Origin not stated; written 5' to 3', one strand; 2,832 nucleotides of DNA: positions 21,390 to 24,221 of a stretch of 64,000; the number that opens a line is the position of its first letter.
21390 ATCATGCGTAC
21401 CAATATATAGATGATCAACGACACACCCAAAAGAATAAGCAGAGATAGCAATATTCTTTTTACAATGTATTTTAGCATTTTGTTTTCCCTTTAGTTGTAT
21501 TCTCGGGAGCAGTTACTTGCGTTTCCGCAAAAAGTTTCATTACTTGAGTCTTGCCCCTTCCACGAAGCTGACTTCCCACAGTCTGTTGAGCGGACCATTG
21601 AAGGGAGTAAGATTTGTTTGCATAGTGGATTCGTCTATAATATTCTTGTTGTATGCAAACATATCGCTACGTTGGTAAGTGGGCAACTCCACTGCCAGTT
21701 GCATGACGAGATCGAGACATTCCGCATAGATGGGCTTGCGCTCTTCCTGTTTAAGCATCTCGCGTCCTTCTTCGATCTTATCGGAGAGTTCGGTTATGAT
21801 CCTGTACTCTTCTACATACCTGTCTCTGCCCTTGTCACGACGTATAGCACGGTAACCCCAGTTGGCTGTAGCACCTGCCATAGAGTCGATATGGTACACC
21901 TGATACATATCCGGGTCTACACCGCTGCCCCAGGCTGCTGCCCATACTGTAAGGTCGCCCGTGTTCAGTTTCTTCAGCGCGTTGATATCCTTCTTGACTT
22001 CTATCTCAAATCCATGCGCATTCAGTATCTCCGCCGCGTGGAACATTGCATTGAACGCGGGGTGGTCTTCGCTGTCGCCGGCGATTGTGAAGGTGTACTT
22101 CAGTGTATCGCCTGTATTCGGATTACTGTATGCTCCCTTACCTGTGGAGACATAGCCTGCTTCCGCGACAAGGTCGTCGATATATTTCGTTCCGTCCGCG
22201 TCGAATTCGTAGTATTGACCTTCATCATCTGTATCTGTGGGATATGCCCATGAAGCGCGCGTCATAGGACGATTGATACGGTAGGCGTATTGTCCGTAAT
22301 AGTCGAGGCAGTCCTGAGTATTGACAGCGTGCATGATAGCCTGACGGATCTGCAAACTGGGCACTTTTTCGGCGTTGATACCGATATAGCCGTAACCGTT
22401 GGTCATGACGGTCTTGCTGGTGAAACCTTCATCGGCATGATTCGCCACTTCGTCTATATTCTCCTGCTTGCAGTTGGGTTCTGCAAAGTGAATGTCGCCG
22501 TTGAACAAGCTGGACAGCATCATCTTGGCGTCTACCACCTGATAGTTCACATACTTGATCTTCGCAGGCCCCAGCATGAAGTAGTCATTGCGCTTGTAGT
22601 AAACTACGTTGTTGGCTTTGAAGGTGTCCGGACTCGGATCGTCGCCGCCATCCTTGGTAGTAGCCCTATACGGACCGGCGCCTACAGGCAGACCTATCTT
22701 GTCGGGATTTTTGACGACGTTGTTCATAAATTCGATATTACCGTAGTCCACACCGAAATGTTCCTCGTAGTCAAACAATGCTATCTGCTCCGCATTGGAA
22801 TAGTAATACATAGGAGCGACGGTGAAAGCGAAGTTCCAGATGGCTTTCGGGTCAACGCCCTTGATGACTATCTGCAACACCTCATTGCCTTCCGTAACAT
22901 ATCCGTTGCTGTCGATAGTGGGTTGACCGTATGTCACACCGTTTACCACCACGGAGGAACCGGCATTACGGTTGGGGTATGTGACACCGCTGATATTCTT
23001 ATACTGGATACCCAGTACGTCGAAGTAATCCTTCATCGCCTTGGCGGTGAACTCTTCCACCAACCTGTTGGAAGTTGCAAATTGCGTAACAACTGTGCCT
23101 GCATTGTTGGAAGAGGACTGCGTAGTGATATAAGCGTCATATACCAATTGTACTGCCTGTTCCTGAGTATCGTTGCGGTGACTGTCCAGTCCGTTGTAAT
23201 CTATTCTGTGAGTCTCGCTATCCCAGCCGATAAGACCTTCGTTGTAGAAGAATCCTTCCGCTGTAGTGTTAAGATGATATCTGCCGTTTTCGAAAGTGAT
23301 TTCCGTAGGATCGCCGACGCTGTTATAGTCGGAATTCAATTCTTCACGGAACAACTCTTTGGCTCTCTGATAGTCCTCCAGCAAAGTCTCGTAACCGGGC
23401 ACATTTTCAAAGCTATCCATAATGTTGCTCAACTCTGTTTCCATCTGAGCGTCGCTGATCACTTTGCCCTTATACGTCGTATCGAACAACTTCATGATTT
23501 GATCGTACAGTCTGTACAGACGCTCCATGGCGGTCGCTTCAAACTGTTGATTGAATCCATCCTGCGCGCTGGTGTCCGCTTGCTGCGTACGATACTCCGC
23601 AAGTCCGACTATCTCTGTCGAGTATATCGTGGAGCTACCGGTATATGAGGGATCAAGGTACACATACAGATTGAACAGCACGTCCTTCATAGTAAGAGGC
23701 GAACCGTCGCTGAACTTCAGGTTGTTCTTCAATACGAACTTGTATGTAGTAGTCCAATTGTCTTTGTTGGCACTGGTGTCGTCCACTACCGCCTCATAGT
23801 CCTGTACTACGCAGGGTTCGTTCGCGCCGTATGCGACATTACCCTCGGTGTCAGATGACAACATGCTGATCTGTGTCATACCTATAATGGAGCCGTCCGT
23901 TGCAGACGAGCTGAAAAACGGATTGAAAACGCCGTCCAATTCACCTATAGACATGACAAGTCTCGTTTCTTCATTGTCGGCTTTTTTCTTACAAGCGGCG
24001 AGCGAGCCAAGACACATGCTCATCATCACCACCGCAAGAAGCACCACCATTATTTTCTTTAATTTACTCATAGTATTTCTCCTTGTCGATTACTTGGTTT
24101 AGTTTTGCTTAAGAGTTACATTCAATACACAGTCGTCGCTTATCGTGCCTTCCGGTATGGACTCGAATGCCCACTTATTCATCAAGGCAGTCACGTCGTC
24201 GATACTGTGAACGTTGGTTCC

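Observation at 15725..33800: One ~18-kb operon joining a giant cell-envelope subtilase, two lipoproteins and an expanded peptide-type ABC importer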

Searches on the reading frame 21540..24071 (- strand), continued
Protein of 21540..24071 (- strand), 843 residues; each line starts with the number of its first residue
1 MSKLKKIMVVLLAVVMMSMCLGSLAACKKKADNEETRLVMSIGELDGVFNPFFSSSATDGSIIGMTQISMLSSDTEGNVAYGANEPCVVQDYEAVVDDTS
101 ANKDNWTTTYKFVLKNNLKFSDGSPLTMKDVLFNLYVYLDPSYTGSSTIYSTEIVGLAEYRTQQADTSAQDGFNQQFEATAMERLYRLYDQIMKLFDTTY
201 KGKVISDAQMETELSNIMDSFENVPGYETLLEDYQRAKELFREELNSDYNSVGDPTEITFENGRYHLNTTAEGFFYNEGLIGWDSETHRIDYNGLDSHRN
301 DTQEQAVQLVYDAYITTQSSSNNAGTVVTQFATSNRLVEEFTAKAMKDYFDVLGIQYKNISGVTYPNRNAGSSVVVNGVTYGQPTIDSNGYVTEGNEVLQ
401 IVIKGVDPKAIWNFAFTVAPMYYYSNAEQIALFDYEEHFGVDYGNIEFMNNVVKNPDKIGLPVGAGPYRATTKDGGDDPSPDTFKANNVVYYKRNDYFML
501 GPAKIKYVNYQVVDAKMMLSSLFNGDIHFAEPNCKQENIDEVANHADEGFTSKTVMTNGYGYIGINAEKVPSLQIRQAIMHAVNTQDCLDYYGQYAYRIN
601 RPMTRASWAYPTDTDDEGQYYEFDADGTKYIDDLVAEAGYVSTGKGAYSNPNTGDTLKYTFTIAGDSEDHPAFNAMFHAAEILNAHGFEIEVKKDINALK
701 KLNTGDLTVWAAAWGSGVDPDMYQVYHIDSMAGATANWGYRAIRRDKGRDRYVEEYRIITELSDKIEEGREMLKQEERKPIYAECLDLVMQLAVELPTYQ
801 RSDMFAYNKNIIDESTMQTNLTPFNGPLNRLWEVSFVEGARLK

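Call 48: predict_structure(alignment_id=A3)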
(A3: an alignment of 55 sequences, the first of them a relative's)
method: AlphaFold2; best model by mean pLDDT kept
length: 843 residues; sequences in the alignment: 55
mean_pLDDT: 85.9   pTM: 0.81
mean pLDDT of the five models: 85.9, 83.9, 81.6, 80.9, 80.4
residues with pLDDT >= 90: 398; 70-90: 365; 50-70: 63; < 50: 17
segments of 3 or more residues with pLDDT < 50: 45-60
pLDDT, mean of each block of 10 residues (from residue 1): 71 75 56 89 51 42 64 82 91 91 89 93 91 92 74 90 89 85 93 94 94 95 87 95 87 73 81 87 85 89 94 93 90 86 91 88 95 96 90 94 87 84 91 94 91 74 78 86 79 89 90 83 92 90 96 89 93 96 95 91 87 90 95 96 85 90 76 92 95 77 82 70 79 73 75 91 91 88 94 94 91 90 83 83 53
secondary structure, 60 per line:
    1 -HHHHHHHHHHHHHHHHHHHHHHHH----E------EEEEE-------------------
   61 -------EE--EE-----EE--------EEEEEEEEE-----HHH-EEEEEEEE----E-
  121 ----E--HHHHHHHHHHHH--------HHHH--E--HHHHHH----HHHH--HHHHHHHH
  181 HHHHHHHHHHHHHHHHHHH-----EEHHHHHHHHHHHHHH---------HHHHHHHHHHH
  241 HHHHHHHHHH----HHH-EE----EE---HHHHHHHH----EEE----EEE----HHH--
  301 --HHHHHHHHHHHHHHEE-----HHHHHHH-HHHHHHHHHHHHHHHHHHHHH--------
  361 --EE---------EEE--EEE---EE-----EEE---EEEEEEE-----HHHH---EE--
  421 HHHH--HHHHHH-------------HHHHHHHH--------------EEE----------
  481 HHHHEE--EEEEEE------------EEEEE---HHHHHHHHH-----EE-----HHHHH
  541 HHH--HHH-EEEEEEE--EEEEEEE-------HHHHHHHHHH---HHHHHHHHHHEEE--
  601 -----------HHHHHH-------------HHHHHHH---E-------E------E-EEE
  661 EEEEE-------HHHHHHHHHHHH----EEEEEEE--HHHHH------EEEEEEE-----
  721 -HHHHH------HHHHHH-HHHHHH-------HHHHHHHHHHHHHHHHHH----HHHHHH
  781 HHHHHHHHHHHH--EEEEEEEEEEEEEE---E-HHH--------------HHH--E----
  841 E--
elements in order (helices of 4 or more, strands of 3 or more residues): H2-25 E37-41 E89-97 E107-114 H128-139 H148-151 H157-162 H167-170 H173-199 H207-220 H230-250 H270-277 E282-284 E289-291 H303-316 H324-330 H332-352 E374-376 E379-381 E392-394 E398-404 H410-413 H421-424 H427-432 H446-453 E468-470 H481-484 E489-494 E507-511 H515-523 H536-543 E550-556 E559-565 H573-582 H586-595 E596-598 H612-617 H631-637 E658-665 H673-684 E689-695 H698-702 E709-715 H722-726 H733-738 H740-745 H753-770 H775-792 E795-808
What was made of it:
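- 21540..24071 (-): 843-aa lipoprotein family-5 substrate-binding protein with a helical insertion of about 190 aa (about 165-355). AF2 model with pLDDT 86 (call 48).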

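Call 50: fold_search(model_id=the predicted structure, library=pdb)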
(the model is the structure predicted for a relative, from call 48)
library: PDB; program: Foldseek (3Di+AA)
matches with E <= 10: 558; with E <= 0.001: 172
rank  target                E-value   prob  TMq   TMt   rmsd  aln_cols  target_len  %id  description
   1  1xoc_A                1.2e-22  1.00  0.48  0.77   8.5       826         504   13  The structure of the oligopeptide-binding protein, AppA, from Bacillus subtilis in complex with a nonapeptide. (released 2005-01-25)
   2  6wm7_A                7.4e-22  1.00  0.38  0.58   5.6       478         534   16  Periplasmic EDTA-binding protein EppA, orthorhombic (released 2020-11-18)
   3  6wm6                  1.2e-21  1.00  0.38  0.57   5.7       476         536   17  Periplasmic EDTA-binding protein EppA, tetragonal (released 2020-11-18)
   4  4oeu_A                2.9e-21  1.00  0.39  0.63   6.9       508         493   18  Crystal structure of NikZ from Campylobacter jejuni in complex with Ni(L-His) (released 2014-10-01)
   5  4oet_A                6.8e-21  1.00  0.37  0.59   7.1       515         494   17  Crystal structure of NikZ from Campylobacter jejuni, unliganded form (released 2014-10-01)
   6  5u4o                  4.2e-20  1.00  0.41  0.68   7.7       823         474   14  A 2.05A X-Ray Structureof A Bacterial Extracellular Solute-binding Protein, family 5 for Bacillus anthracis str. Ames (released 2017-03-08)
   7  4oer_A                6.5e-20  1.00  0.38  0.57  10.7       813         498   10  Crystal structure of NikA from Brucella suis, unliganded form (released 2014-10-01)
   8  3rya_A                1.9e-19  1.00  0.50  0.73   7.7       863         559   12  Lactococcal OppA complexed with SLSQLSSQS (released 2011-06-29)
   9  3m8u                  2.3e-19  1.00  0.37  0.60   4.1       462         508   15  Crystal structure of glutathione-binding protein A (GbpA) from Haemophilus parasuis SH0165 in complex with glutathione d (released 2010-07-14)
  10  1uiu_A                3.3e-19  1.00  0.41  0.65   9.9       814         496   11  Crystal structures of the liganded and unliganded nickel binding protein NikA from Escherichia coli (Nickel unliganded (released 2004-02-03)
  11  5isu                  3.3e-19  1.00  0.35  0.56   8.4       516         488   16  2.2 Angstrom Crystal Structure of ABC Transporter Substrate Binding Protein CtaP (Lmo0135) from Listeria monocytogenes. (released 2016-03-23)
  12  2noo                  3.5e-19  1.00  0.40  0.62  10.4       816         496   12  Crystal Structure of Mutant NikA (released 2007-01-23)
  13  3mvx_A                3.7e-19  1.00  0.44  0.70   8.5       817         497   11  X-ray structure of the reduced NikA/1 hybrid, NikA/1-Red (released 2011-02-09)
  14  5za4                  3.7e-19  1.00  0.43  0.70   8.1       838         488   12  Crystal structure of Sialic acid Binding protein from Haemophilus ducreyi (released 2018-10-24)
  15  3drj_A                3.7e-19  1.00  0.41  0.57   8.0       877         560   12  Crystal structure of Lactococcal OppA co-crystallized with pTH-related peptide in an open conformation (released 2009-03-31)
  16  3drf_A                3.9e-19  1.00  0.50  0.75   5.1       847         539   12  Lactococcal OppA complexed with an endogenous peptide in the closed conformation (released 2009-03-31)
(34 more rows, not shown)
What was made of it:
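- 21540..24071 (-): Foldseek top hits are AppA/nonapeptide 1xoc and lactococcal OppA (call 50).
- On Opp/Dpp-type peptide ABC importer (PepT family): The AF2 model superposes on AppA, OppA and NikA (call 50).
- Its fold is closest to AppA with a bound nonapeptide and to lactococcal OppA (call 50). Nickel, opine and EDTA binders score nearly as well as peptide binders against the SBP model (call 50). NikA, NikZ, CntA and EppA give Foldseek E-values close to those of peptide binders (call 50).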

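Call 75: search_protein_families(library=pfam, proteins=[L028:17096-21562:+, L028:6418-8439:+, L083:948-7361:+, L083:20424-22472:+, L016:17759-20914:-, L016:6838-8106:+, L016:5632-6801:+, L016:20926-22323:-], max_evalue=0.001)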
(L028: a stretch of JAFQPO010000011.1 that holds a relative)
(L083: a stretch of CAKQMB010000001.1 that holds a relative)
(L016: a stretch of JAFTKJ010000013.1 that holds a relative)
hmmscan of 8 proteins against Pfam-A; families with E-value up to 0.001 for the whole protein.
L028:17096-21562:+ (1488 aa): 2 families
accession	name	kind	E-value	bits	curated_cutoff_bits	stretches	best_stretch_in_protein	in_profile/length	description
PF09479.16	Flg_new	-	1.6e-44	150.3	27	5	1164-1226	2-65/65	Listeria-Bacteroides repeat domain (List_Bact_rpt)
PF18998.6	Flg_new_2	-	0.00021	21.6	23.6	0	772-832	9-71/73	Divergent InlB B-repeat domain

L028:6418-8439:+ (673 aa): 4 families
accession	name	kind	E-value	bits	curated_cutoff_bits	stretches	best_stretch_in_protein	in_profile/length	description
PF00587.30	tRNA-synt_2b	-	3.5e-45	154.7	29.3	1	358-564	6-179/179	tRNA synthetase class II core domain (G, H, P, S and T)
PF03129.25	HGTP_anticodon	-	1.2e-22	80.2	21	1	576-665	1-92/94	Anticodon binding domain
PF07973.19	tRNA_SAD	-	6.4e-14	52.1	24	1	205-254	1-44/44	Threonyl and Alanyl tRNA synthetase second additional domain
PF02824.27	TGS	-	7.6e-14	51.9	22.2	1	39-98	1-60/60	TGS domain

L083:948-7361:+ (2137 aa): 1 family
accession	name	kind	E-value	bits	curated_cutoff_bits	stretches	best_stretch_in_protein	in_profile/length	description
PF09479.16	Flg_new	-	1.7e-33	115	27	3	1493-1559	3-65/65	Listeria-Bacteroides repeat domain (List_Bact_rpt)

L083:20424-22472:+ (682 aa): 0 families

L016:17759-20914:- (1051 aa): 1 family
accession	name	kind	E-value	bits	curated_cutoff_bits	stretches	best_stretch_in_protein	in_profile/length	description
PF07523.18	Big_3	-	3e-16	59.9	21.2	2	45-108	6-68/68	Bacterial Ig-like domain (group 3)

L016:6838-8106:+ (422 aa): 0 families

L016:5632-6801:+ (389 aa): 0 families

L016:20926-22323:- (465 aa): 2 families
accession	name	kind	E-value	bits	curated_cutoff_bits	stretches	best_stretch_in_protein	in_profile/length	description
PF13306.12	LRR_5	-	2.9e-79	263.6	27.7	4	207-320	15-127/127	BspA type Leucine rich repeat region (6 copies)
PF13855.12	LRR_8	-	1.5e-08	34.7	27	0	305-339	13-48/61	Leucine rich repeat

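Call 76: search_solved_structures(query=L028:17096-19399:+, max_evalue=0.01)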
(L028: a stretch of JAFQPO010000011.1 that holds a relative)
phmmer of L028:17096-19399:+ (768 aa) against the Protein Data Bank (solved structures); distinct sequences matched with E-value up to 0.01: 0.

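Call 77: search_solved_structures(query=L083:948-5399:+, max_evalue=0.01)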
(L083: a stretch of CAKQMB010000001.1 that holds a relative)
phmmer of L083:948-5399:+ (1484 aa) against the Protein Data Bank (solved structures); distinct sequences matched with E-value up to 0.01: 0.
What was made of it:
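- Tried and rejected: Pfam and PDB sequence searches of the neighbouring giant proteins found only Flg_new, LRR_5 or Big_3 repeats (call 75, call 76, call 77).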

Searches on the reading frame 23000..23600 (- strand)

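Call 60: search_protein_families(library=pfam, proteins=[window:23000-23600:-], max_evalue=1)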
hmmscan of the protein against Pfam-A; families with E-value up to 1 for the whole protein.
window:23000-23600:- (200 aa): 5 families
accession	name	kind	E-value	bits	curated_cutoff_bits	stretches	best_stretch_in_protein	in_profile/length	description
PF04100.18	Vps53_N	-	0.0097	15.4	26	1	29-96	117-184/372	Vps53, N-terminal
PF12137.13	RapA_C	-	0.013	15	26.8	1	20-89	9-77/360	RNA polymerase recycling family C-terminal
PF10504.14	DUF2452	-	0.026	14.4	25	1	17-74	41-96/156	Protein of unknown function (DUF2452)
PF11219.13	DUF3014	-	0.068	13.9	25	1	16-74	53-111/156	Protein of unknown function (DUF3014)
PF23349.2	BBS7_hp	-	0.11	13.1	27.8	1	18-67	60-105/114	BBS7 hairpin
